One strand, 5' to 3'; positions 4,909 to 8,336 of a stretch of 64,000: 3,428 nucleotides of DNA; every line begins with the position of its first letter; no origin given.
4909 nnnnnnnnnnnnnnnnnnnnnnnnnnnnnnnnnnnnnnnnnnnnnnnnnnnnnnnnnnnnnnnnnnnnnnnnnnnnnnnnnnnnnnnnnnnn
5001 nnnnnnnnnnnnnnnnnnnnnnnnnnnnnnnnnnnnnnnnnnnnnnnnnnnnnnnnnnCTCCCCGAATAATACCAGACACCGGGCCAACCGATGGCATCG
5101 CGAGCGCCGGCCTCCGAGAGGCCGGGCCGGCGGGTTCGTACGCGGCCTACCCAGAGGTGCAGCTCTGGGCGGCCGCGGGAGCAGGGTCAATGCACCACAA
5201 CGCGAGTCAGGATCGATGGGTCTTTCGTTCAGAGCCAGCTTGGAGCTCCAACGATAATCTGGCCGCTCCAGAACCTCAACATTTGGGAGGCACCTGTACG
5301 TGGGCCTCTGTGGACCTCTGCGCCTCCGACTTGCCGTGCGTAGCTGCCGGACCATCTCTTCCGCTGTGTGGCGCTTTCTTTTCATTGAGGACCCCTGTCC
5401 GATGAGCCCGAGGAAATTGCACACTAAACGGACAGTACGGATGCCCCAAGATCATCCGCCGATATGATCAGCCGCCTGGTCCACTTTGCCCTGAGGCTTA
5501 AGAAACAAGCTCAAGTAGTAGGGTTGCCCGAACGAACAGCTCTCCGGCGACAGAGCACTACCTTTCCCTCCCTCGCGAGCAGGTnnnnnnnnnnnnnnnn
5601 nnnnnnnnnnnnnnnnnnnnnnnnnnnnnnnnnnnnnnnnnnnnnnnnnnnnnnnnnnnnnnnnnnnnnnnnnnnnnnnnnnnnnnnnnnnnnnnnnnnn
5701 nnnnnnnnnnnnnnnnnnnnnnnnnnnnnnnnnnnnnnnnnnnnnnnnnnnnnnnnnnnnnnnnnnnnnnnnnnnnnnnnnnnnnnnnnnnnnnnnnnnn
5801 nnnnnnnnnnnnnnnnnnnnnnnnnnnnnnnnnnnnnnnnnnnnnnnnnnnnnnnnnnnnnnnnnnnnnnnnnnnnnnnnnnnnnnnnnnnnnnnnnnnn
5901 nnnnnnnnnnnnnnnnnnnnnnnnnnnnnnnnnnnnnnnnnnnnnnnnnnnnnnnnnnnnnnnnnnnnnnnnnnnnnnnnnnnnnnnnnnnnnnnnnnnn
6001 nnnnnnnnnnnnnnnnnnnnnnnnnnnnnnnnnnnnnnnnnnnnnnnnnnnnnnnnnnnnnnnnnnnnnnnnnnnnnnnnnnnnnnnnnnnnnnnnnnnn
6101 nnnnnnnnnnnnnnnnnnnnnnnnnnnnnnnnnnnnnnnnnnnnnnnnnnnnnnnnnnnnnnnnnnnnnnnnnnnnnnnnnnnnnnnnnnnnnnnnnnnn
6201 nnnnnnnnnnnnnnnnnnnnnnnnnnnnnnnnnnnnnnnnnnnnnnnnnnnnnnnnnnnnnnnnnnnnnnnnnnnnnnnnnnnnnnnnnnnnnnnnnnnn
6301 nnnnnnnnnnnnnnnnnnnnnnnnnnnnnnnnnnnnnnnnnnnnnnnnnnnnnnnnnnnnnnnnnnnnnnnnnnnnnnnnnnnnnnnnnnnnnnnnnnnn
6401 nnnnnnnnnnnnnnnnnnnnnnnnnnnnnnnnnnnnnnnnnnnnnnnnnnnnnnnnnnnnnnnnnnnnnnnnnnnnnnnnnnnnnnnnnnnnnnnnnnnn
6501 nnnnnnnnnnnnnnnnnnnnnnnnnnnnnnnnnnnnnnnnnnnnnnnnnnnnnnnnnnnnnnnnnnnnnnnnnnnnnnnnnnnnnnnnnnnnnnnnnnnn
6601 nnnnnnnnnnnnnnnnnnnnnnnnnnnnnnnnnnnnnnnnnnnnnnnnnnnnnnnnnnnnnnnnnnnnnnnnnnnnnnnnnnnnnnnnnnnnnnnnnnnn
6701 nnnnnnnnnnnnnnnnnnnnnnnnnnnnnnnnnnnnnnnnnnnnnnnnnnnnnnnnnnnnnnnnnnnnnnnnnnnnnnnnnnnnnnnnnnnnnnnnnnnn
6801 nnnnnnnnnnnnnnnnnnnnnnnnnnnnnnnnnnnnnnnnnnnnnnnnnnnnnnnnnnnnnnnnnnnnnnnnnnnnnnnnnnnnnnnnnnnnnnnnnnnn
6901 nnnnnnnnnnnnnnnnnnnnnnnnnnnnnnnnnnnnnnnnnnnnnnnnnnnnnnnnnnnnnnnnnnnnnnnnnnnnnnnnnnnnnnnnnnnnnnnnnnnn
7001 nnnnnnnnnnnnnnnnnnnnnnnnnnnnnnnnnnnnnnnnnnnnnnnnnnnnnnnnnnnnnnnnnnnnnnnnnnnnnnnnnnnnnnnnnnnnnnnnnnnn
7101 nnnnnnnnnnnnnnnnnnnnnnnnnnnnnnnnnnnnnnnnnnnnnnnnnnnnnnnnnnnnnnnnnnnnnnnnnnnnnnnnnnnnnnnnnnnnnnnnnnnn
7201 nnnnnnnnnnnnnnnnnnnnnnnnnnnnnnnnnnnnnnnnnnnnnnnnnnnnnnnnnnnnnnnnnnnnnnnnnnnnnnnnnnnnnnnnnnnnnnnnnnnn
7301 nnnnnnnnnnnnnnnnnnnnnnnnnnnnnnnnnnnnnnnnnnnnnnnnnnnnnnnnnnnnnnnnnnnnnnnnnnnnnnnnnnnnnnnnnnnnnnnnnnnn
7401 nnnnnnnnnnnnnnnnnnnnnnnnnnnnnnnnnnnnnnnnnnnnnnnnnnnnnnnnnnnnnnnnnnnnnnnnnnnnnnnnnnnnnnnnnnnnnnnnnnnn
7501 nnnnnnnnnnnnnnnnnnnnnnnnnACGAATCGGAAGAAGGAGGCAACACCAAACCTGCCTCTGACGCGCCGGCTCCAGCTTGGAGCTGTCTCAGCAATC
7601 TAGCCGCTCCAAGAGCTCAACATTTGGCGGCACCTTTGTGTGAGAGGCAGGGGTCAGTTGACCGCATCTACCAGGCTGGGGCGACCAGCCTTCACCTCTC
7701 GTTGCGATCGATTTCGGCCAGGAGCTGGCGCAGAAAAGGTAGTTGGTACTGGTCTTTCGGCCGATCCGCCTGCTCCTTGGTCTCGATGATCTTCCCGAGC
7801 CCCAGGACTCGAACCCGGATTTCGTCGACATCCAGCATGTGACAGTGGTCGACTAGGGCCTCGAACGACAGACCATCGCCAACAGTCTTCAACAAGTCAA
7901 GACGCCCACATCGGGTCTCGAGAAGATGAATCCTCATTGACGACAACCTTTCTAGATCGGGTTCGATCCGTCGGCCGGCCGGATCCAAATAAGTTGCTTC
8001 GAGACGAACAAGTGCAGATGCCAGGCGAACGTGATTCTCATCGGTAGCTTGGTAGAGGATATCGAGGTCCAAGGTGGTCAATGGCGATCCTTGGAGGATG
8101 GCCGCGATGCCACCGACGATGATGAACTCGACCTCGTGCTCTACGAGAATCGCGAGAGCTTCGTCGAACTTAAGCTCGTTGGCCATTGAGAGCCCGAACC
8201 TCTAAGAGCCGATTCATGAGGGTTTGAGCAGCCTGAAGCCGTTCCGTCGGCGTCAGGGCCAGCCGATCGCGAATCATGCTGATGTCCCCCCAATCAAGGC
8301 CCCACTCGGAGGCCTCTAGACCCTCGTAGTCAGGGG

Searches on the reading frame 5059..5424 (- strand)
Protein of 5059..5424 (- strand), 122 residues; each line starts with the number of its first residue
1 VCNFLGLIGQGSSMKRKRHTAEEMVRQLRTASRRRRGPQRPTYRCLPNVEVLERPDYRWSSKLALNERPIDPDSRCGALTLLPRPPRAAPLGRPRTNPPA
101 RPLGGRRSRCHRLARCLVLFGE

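Call 14: search_protein_families(library=pfam, proteins=[window:5059-5424:-], max_evalue=0.1)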
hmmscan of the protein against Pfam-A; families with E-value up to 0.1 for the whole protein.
window:5059-5424:- (122 aa): 0 families

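Call 83: search_protein_families(library=pfam, proteins=[window:5059-5424:-], max_evalue=1)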
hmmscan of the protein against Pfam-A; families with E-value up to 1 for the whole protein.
window:5059-5424:- (122 aa): 1 family
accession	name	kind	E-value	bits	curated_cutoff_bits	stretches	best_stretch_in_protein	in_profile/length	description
PF03861.19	ANTAR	-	0.23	11.7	27.3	1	14-36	21-43/54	ANTAR domain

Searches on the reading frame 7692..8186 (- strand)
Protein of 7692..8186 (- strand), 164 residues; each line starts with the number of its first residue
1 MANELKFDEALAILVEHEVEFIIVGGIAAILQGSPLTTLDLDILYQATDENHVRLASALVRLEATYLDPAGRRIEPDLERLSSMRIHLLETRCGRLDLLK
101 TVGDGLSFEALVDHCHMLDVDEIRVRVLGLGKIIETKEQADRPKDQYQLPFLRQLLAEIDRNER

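Call 8: search_protein_families(library=pfam, proteins=[window:7692-8186:-], max_evalue=1)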
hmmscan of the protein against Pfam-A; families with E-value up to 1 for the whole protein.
window:7692-8186:- (164 aa): 2 families
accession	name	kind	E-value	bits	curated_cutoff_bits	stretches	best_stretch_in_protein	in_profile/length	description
PF19502.5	DUF6036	-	0.026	14.8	23.6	1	14-53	13-52/164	Nucleotidyltransferase of unknown function (DUF6036)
PF09970.15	DUF2204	-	0.052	13.6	20.3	1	8-157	6-149/181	Nucleotidyl transferase of unknown function (DUF2204)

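Call 9: search_protein_families(library=ncbifam, proteins=[window:7692-8186:-], max_evalue=1)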
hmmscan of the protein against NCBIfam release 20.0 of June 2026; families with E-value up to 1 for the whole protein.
window:7692-8186:- (164 aa): 0 families

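Call 16: find_encoding_contigs(protein=window:7692-8186:-, flank=10000, max_places=6)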
Protein window:7692-8186:- (164 aa): 1 contig read that carries it; 1 place shown.
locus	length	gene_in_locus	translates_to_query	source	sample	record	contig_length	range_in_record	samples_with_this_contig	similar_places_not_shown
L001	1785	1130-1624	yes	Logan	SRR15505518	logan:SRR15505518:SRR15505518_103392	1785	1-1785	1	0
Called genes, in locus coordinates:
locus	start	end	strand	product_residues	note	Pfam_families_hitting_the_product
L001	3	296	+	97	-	?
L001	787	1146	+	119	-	-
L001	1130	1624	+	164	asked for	-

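Call 17: search_protein_families(library=padloc, proteins=[window:7692-8186:-], max_evalue=1)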
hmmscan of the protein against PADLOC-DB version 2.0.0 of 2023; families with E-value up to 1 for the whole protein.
window:7692-8186:- (164 aa): 0 families

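Call 29: search_solved_structures(query=window:7692-8186:-, max_evalue=10, show_alignments=2)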
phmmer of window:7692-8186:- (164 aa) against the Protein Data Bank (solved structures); distinct sequences matched with E-value up to 10: 1.
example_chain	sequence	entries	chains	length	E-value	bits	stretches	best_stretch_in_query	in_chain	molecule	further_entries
9mo4_H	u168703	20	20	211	0.39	13.8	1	56-120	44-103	Troponin I, cardiac muscle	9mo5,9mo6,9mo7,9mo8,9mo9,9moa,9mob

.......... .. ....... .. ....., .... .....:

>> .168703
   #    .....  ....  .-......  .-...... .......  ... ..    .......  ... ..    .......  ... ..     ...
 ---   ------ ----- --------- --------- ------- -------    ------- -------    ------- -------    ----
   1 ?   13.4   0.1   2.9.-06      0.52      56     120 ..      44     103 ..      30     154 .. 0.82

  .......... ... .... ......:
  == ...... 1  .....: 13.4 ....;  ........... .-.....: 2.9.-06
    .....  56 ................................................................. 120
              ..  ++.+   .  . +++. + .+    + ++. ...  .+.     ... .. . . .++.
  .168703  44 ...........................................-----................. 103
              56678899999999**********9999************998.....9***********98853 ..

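Call 43: search_protein_representatives(alignment_id=A3)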
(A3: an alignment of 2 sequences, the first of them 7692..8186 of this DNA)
Query: 2 sequences, 168 profile positions. Proteins with E-value up to 0.001 (for the whole library): 14600; up to 1e-10: 3365; up to 1e-30: 33. The best 150 are listed.
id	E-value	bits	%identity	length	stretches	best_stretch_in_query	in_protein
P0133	4.0e-40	153.5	-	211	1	7-157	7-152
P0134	7.0e-40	152.7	-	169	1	10-166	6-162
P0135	2.7e-39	150.9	-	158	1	7-162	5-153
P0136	2.6e-38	147.6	-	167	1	10-160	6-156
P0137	4.0e-38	147.0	-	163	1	12-162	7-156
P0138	7.0e-38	146.2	-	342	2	15-161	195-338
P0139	8.3e-37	142.7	-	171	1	8-160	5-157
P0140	2.6e-36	141.1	-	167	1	9-161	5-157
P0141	1.5e-35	138.7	-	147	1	7-157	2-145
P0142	2.0e-35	138.2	-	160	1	5-161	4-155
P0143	2.8e-35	137.8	-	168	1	9-162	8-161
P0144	5.6e-35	136.8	-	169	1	9-160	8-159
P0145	9.8e-35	136.0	-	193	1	5-158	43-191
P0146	7.2e-34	133.2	-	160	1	10-158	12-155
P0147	1.0e-33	132.7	-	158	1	7-160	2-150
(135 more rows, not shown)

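Call 47: search_solved_structures(query=A5, max_evalue=1, show_alignments=3)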
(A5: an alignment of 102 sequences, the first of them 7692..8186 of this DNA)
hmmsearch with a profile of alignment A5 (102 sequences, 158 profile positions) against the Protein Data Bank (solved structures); distinct sequences matched with E-value up to 1: 12.
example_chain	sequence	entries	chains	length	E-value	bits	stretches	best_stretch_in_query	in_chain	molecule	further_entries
8an4_A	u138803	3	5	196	9.9e-08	35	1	18-151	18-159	Bacterial toxin | Nucleotidyl transferase AbiEii/AbiGii toxin family protein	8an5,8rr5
4hx0_A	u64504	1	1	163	2.4e-05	27.3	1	8-137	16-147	Putative nucleotidyltransferase TM1012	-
2ewr_A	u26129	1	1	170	2.7e-05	27.1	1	8-137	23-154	hypothetical protein TM1012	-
2fcl_A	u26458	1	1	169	2.9e-05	27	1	8-137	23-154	hypothetical protein TM1012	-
5uvd_A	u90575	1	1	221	0.19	14.6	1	10-132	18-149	Nucleotidyltransferase-like protein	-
1ct1_D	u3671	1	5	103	0.53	13.2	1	116-153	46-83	CHOLERA TOXIN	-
1chp_D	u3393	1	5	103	0.63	12.9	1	116-153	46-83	CHOLERA TOXIN B PENTAMER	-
3efx_D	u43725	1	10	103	0.79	12.6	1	117-153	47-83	Cholera enterotoxin subunit B, Heat-labile enterotoxin B chain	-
6bc0_A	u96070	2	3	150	0.85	12.5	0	92-144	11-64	Rho guanine nucleotide exchange factor 28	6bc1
3chb_D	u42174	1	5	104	0.94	12.4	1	117-153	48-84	CHOLERA TOXIN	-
2chb_D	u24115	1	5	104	0.94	12.4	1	117-153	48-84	CHOLERA TOXIN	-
1eei_D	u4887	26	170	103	0.96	12.3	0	117-153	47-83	PROTEIN (CHOLERA TOXIN B) | CHOLERA TOXIN B SUBUNIT PENTAMER | cholera toxin B subunit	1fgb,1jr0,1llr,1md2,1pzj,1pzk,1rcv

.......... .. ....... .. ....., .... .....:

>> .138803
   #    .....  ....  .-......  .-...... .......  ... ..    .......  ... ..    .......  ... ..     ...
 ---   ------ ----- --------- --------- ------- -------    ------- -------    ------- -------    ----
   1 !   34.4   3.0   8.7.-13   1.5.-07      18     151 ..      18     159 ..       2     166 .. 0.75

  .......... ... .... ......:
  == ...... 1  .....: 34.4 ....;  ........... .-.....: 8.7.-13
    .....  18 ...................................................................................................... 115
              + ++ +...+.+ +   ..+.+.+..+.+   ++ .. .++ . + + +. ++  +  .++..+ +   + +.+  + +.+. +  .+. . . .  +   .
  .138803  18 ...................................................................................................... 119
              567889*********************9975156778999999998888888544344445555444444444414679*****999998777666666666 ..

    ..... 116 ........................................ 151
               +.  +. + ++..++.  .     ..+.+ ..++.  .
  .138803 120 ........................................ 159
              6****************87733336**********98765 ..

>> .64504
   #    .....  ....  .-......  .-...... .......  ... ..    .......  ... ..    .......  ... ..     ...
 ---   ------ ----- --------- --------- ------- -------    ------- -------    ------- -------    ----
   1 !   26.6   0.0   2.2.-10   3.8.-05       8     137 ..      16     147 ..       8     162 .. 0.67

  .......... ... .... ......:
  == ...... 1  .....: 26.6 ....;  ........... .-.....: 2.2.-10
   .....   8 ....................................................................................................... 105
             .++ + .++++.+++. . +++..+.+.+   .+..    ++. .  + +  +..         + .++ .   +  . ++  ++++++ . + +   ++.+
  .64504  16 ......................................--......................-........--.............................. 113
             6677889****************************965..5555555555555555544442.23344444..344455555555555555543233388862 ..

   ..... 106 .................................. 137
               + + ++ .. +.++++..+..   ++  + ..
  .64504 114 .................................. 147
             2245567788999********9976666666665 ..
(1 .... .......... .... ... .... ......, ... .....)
